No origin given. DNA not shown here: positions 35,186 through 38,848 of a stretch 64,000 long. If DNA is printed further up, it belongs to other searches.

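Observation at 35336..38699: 1121-aa single-polypeptide GH18-like + CE4 deacetylase + processive GT2 synthase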

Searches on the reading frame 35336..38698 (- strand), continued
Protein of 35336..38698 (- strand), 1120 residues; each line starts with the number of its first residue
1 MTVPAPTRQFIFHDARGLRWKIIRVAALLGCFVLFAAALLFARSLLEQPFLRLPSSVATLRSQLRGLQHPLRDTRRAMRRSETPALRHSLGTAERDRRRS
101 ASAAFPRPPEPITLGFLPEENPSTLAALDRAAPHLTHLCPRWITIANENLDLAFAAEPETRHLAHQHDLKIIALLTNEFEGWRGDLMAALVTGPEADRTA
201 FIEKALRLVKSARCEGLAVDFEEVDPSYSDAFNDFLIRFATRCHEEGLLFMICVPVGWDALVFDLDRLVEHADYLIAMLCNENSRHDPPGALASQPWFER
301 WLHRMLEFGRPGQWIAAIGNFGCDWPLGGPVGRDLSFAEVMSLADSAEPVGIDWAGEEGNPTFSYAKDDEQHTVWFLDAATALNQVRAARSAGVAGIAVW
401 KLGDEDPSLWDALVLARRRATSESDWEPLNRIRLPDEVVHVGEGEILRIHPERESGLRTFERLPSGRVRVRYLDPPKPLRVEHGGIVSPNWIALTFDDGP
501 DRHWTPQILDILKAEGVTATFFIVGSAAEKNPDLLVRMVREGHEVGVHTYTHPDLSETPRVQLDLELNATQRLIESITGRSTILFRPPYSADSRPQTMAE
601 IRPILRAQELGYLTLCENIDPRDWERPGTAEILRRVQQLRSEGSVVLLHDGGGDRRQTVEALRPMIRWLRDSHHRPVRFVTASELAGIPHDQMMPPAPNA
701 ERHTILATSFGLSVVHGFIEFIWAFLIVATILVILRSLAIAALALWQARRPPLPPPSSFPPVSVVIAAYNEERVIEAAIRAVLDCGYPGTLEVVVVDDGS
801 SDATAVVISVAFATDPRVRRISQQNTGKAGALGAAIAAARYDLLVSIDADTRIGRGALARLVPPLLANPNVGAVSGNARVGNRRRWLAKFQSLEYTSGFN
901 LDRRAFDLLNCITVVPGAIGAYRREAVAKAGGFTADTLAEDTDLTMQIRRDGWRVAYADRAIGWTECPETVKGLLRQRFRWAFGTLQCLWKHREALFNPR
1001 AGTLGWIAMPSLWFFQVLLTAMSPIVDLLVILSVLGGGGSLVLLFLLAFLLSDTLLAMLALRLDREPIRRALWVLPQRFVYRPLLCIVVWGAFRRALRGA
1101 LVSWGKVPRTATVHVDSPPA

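Call 37: search_protein_families(library=pfam, proteins=[L007:2138-3103:+, L007:3090-3932:+, L007:3929-6124:+, L007:6121-7332:+, L007:3236-3928:+], max_evalue=0.01)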
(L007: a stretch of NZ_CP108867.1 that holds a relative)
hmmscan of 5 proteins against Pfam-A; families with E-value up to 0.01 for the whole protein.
L007:2138-3103:+ (321 aa): 2 families
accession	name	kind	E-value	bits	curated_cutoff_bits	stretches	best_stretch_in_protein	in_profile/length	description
PF00126.33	HTH_1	-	1e-21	77.1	26.6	1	8-66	2-60/60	Bacterial regulatory helix-turn-helix protein, lysR family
PF03466.25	LysR_substrate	-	3.9e-09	36.6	28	1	106-293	23-206/209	LysR substrate binding domain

L007:3090-3932:+ (280 aa): 0 families

L007:3929-6124:+ (731 aa): 8 families
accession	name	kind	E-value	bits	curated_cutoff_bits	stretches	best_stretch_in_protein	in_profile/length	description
PF13641.12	Glyco_tranf_2_3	-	7.5e-38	131.3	27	1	363-581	2-230/230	Glycosyltransferase like family 2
PF01522.26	Polysacc_deac_1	-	3.5e-34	117.9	23.1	1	90-199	4-112/124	Polysaccharide deacetylase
PF00535.33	Glycos_transf_2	-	3.1e-32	112.3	23.3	1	365-527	1-167/168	Glycosyl transferase family 2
PF13632.12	Glyco_trans_2_3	-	4.5e-29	102.1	27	1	441-635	1-195/198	Glycosyl transferase family group 2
PF13506.12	Glyco_transf_21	-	5.5e-22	78.5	21.7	1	426-579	18-173/174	Glycosyl transferase family 21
PF03142.21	Chitin_synth_2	-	3.7e-11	42.8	27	1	433-527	196-292/527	Chitin synthase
PF10111.15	Glyco_tranf_2_2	-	6.1e-08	32.9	27.3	1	365-452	1-95/276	Glycosyltransferase like family 2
PF13704.12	Glyco_tranf_2_4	-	0.0079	17.1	27.5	0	391-448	20-81/98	Glycosyl transferase family 2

L007:6121-7332:+ (403 aa): 1 family
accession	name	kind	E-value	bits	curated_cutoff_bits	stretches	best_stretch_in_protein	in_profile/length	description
PF01757.29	Acyl_transf_3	-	2e-26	93.3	31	1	27-373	2-323/326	Acyltransferase domain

L007:3236-3928:+ (230 aa): 1 family
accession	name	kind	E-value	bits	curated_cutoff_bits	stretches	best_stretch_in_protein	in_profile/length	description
PF01456.22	Mucin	-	0.0074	16.7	34.7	0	72-178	10-108/143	Mucin-like glycoprotein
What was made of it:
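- Closest known: Streptomyces MatB. Different: MatB is followed by an IcaC-like acyltransferase (call 37).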

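Call 42: predict_structure(alignment_id=A1)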
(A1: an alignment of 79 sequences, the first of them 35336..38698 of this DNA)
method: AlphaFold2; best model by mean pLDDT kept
length: 1120 residues; sequences in the alignment: 79
mean_pLDDT: 89.1   pTM: 0.71
mean pLDDT of the five models: 89.1, 88.8, 87.5, 87.4, 86.5
residues with pLDDT >= 90: 742; 70-90: 309; 50-70: 37; < 50: 32
segments of 3 or more residues with pLDDT < 50: 1-6, 61-82
pLDDT, mean of each block of 10 residues (from residue 1): 49 89 94 91 87 64 39 32 61 75 63 92 88 95 91 91 95 92 86 93 97 96 88 96 97 88 90 94 76 92 88 92 81 87 79 81 84 92 95 94 92 90 89 85 87 90 89 90 87 97 98 98 95 97 97 90 93 95 93 84 92 93 95 95 93 96 97 91 92 91 87 83 85 93 95 91 96 95 95 96 95 95 91 95 96 94 96 97 92 94 95 95 97 90 95 96 93 93 95 94 94 93 83 76 85 95 94 93 93 93 78 70
secondary structure, 60 per line:
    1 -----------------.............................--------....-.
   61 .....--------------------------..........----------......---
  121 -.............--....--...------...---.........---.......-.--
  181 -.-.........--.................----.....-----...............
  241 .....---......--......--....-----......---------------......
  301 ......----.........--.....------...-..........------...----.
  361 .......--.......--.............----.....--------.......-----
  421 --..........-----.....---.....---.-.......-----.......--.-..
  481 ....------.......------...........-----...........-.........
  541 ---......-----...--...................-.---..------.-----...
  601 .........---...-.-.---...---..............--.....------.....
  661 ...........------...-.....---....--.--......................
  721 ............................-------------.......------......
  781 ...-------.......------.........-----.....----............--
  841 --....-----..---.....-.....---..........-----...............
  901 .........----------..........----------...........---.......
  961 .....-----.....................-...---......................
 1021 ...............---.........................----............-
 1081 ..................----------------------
elements in order (helices of 4 or more, strands of 3 or more residues): H18-46 H55-58 H60-65 H92-101 E112-117 H122-134 E137-140 E143-145 E152-154 H158-166 E170-176 H184-192 H195-211 E216-220 H226-245 E249-254 H257-262 H265-268 E274-279 H295-306 E314-319 E322-326 E333-335 H337-346 E353-355 E360-367 E370-376 H379-391 E396-400 H409-415 H423-430 E438-442 E446-450 E456-462 E468-474 E479-484 E491-497 H504-514 E520-524 H525-530 H532-540 E544-549 H560-578 H598-609 E613-615 H629-642 E645-649 H656-671 E678-680 H682-686 H690-693 H699-748 E762-768 H775-783 E791-797 H804-812 E818-822 H827-838 E843-846 H857-861 H863-867 E871-880 H886-909 E920-923 H924-929 H940-950 E954-965 H971-991 H999-1035 H1039-1063 H1068-1079 H1081-1098
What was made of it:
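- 37235..37438 (-): Residues 421-488. Small beta-sandwich linker domain (strands 438-484). Call 42 (secondary structure, pLDDT 85-90).
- On GT2 processive membrane synthases (PgaC/IcaA/MatB/BcsA/HAS type): AF2 helices at 699-748, 999-1035, 1039-1063 and 1068-1098 (call 42).
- Checked: The domain order GH18, CE4, TM, GT2, TM bundle is confirmed by the AF2 model (pLDDT 89.1, pTM 0.71; call 42).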

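Call 44: fold_search(model_id=the predicted structure, library=pdb)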
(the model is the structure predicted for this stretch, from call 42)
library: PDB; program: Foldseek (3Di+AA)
matches with E <= 10: 1576; with E <= 0.001: 537
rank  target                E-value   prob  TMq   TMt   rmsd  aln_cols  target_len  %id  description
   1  4s3k                  2.5e-22  1.00  0.25  0.64   4.8       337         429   21  Crystal structure of the Bacillus megaterium QM B1551 spore cortex-lytic enzyme SleL (released 2015-08-19)
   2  4s3j_A                4.6e-21  1.00  0.25  0.61   3.4       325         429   22  Crystal structure of the Bacillus cereus spore cortex-lytic enzyme SleL (released 2015-08-19)
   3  4s3j_C                1.2e-20  1.00  0.24  0.62   3.3       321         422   23  Crystal structure of the Bacillus cereus spore cortex-lytic enzyme SleL (released 2015-08-19)
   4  5jh8                  1.6e-20  1.00  0.26  0.87   2.6       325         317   21  Crystal structure of chitinase from Chromobacterium violaceum ATCC 12472 (released 2016-05-25)
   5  4s3j_B                2.5e-20  1.00  0.25  0.61   3.2       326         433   23  Crystal structure of the Bacillus cereus spore cortex-lytic enzyme SleL (released 2015-08-19)
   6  4wiw_A                6.8e-19  1.00  0.25  0.75   3.7       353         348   20  Crystal structure of C-terminal domain of putative chitinase from Desulfitobacterium hafniense DCB-2 (released 2014-10-08)
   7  4wiw_D                4.8e-18  1.00  0.24  0.73   3.9       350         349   20  Crystal structure of C-terminal domain of putative chitinase from Desulfitobacterium hafniense DCB-2 (released 2014-10-08)
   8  9yq5_A                8.8e-18  1.00  0.25  0.54  13.2       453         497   18  Chlorella virus hyaluronan synthase bound to an inserted UDP-GlcA (released 2025-12-10)
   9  7sp7_A                9.2e-18  1.00  0.25  0.53  14.0       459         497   18  Chlorella virus hyaluronan synthase inhibited by UDP (released 2022-04-06)
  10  8sne_A                2.1e-17  1.00  0.25  0.53  13.6       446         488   19  Chlorella virus Hyaluronan Synthase bound to GlcA extended GlcNAc primer and UDP (released 2024-05-01)
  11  7sp8_A                2.8e-17  1.00  0.25  0.53  13.7       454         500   18  Chlorella virus Hyaluronan Synthase bound to UDP-GlcNAc (released 2022-04-06)
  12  4q6t                  3.1e-17  1.00  0.26  0.82   2.7       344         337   15  The crystal structure of a class V chitininase from Pseudomonas fluorescens Pf-5 (released 2014-05-07)
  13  8snc_A                4.3e-17  1.00  0.25  0.53  14.4       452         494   18  Chlorella virus Hyaluronan Synthase bound to GlcA extended GlcNAc primer (released 2024-05-01)
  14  8smn_A                6.4e-17  1.00  0.29  0.60   4.0       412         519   20  Xenopus laevis hyaluronan synthase 1, nascent HA polymer bound state (released 2024-05-01)
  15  9yq4_A                6.8e-17  1.00  0.25  0.53  13.7       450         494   18  Chlorella virus hyaluronan synthase bound to a proofreading UDP-GlcA (released 2025-12-10)
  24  4l1g_A                2.5e-15  1.00  0.17  0.85   2.4       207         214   32  Crystal structure of the Bc1960 peptidoglycan N-acetylglucosamine deacetylase from Bacillus cereus (released 2014-06-04)
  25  3cz8_A                3.8e-15  1.00  0.22  0.76   2.4       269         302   21  Crystal structure of putative sporulation-specific glycosylase ydhD from Bacillus subtilis (released 2008-05-27)
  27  3cz8_B                7.1e-15  1.00  0.22  0.77   2.5       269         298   21  Crystal structure of putative sporulation-specific glycosylase ydhD from Bacillus subtilis (released 2008-05-27)
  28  4p00_A                1.3e-14  1.00  0.27  0.39   6.0       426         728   22  Bacterial Cellulose Synthase in complex with cyclic-di-GMP and UDP (released 2014-04-09)
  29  4l1g_D                1.6e-14  1.00  0.17  0.85   2.4       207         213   32  Crystal structure of the Bc1960 peptidoglycan N-acetylglucosamine deacetylase from Bacillus cereus (released 2014-06-04)
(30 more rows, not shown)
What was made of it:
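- On GT2 processive membrane synthases (PgaC/IcaA/MatB/BcsA/HAS type): Foldseek hits to HAS (9yq5, 8smn) and BcsA (4p00) at E 1e-14 to 1e-17 (call 44).
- On GH18: Foldseek 4s3k at E 2.5e-22 and 5jh8 with TM 0.87 (call 44).
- Checked: Foldseek on the AF2 model gives 4s3k at E 2.5e-22 and 5jh8 with TM 0.87 and rmsd 2.6 A (call 44).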
